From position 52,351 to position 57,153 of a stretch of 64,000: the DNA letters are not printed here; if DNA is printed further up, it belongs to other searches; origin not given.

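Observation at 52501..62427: Minimal two-polypeptide multisubunit RNAP: beta fused to the N-terminal half of beta', with the C-terminal half encoded 2.7 kb downstream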

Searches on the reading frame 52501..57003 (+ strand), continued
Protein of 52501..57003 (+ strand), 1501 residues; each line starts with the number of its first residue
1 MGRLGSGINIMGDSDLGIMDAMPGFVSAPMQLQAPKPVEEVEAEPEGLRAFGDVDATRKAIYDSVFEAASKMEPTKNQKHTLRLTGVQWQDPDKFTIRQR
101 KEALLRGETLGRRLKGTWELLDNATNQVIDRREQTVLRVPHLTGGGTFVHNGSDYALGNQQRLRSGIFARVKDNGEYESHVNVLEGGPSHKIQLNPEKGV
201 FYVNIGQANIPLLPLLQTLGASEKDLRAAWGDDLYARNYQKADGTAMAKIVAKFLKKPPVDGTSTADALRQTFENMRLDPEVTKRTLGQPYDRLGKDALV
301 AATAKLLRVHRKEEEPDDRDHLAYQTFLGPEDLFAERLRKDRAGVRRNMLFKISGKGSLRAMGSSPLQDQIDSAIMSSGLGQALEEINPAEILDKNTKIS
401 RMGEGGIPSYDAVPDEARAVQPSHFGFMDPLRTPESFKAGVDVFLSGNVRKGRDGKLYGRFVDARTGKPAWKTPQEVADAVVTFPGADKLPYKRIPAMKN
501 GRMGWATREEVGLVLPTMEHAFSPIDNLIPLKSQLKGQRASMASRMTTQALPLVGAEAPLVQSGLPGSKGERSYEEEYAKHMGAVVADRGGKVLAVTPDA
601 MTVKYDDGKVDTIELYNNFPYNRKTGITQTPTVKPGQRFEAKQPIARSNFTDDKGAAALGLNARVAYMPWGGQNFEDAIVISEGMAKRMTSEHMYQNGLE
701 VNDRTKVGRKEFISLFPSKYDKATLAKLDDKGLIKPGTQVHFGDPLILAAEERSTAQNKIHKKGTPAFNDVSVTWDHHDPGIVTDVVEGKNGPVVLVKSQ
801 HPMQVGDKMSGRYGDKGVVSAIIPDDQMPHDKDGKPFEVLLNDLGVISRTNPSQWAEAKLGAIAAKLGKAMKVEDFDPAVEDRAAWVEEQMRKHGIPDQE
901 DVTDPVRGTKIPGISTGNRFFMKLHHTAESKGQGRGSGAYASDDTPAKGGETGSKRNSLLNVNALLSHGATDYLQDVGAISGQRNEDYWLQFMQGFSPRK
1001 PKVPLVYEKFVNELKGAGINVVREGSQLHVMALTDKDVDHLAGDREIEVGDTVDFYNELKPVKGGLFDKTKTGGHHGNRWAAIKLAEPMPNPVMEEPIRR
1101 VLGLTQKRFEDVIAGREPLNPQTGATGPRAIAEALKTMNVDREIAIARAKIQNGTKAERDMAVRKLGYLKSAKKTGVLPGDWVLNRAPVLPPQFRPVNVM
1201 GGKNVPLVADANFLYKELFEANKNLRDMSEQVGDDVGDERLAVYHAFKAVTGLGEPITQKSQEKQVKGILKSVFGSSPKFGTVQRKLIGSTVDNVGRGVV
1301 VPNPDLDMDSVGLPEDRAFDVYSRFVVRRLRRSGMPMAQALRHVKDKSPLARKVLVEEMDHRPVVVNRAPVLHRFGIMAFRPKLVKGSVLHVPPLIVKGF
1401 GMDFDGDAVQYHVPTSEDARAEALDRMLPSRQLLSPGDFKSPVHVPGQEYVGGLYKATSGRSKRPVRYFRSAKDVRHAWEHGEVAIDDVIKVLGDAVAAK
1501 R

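Call 27: search_solved_structures(query=window:52501-57003:+, max_evalue=0.001, show_alignments=0)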
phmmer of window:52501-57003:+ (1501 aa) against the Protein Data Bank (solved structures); distinct sequences matched with E-value up to 0.001: 192 (the best 60 are shown).
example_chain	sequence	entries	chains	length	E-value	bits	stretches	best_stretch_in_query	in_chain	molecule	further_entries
1iw7_C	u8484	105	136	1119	4.5e-67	229.8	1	283-881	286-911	RNA polymerase beta subunit | DNA-directed RNA polymerase beta chain | DNA-directed RNA polymerase subunit beta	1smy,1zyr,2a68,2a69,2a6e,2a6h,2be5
1ynj_C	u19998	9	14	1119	4.9e-65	223.1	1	313-882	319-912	DNA-directed RNA polymerase beta chain | DNA-directed RNA polymerase subunit beta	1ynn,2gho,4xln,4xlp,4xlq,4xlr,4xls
1hqm_C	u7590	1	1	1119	4.9e-65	223.1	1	313-882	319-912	DNA-directed RNA polymerase subunit beta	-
1i6v_C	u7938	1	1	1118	1.9e-64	221.2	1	313-882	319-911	DNA-DIRECTED RNA POLYMERASE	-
1l9u_C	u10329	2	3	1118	1.9e-64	221.2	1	313-882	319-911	RNA POLYMERASE, BETA SUBUNIT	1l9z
8i23_C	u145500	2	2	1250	4.5e-61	209.9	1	316-1040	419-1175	DNA-directed RNA polymerase subunit beta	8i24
7l7b_C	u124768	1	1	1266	9.8e-61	208.8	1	362-1049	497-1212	DNA-directed RNA polymerase subunit beta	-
8x6f_C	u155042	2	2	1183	1.8e-60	207.9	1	361-1047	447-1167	DNA-directed RNA polymerase subunit beta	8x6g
6wvj_C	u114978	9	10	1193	1.3e-58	201.8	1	316-1027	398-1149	DNA-directed RNA polymerase subunit beta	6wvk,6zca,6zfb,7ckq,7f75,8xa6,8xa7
9gdo_C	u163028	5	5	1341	2.7e-57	197.4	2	297-750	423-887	DNA-directed RNA polymerase subunit beta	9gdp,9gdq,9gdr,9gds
8gzg_C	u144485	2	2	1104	1.7e-56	194.8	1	121-1030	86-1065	DNA-directed RNA polymerase subunit beta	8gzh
8syi_C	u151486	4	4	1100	2.2e-56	194.4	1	119-1023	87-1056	DNA-directed RNA polymerase subunit beta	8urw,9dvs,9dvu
7xya_C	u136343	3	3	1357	3.6e-56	193.7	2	294-750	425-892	DNA-directed RNA polymerase subunit beta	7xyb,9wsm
7f0r_C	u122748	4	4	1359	3.7e-56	193.7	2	294-750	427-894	DNA-directed RNA polymerase subunit beta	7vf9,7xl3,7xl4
9n9p_C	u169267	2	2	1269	5.2e-56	193.2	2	287-748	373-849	DNA-directed RNA polymerase subunit beta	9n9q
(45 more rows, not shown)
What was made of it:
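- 52501..55578 (+): Beta module (aa 1-~1026). Complete from about E. coli residue 100 to the natural C-terminus. Insertions SI1 and SI2 are missing. Includes the active-site pair GQNFEDA (54514-54534) and the lysine pair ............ (54916-54951). Cyanobacterial beta aligns collinearly over aa 121-1030 (call 27).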
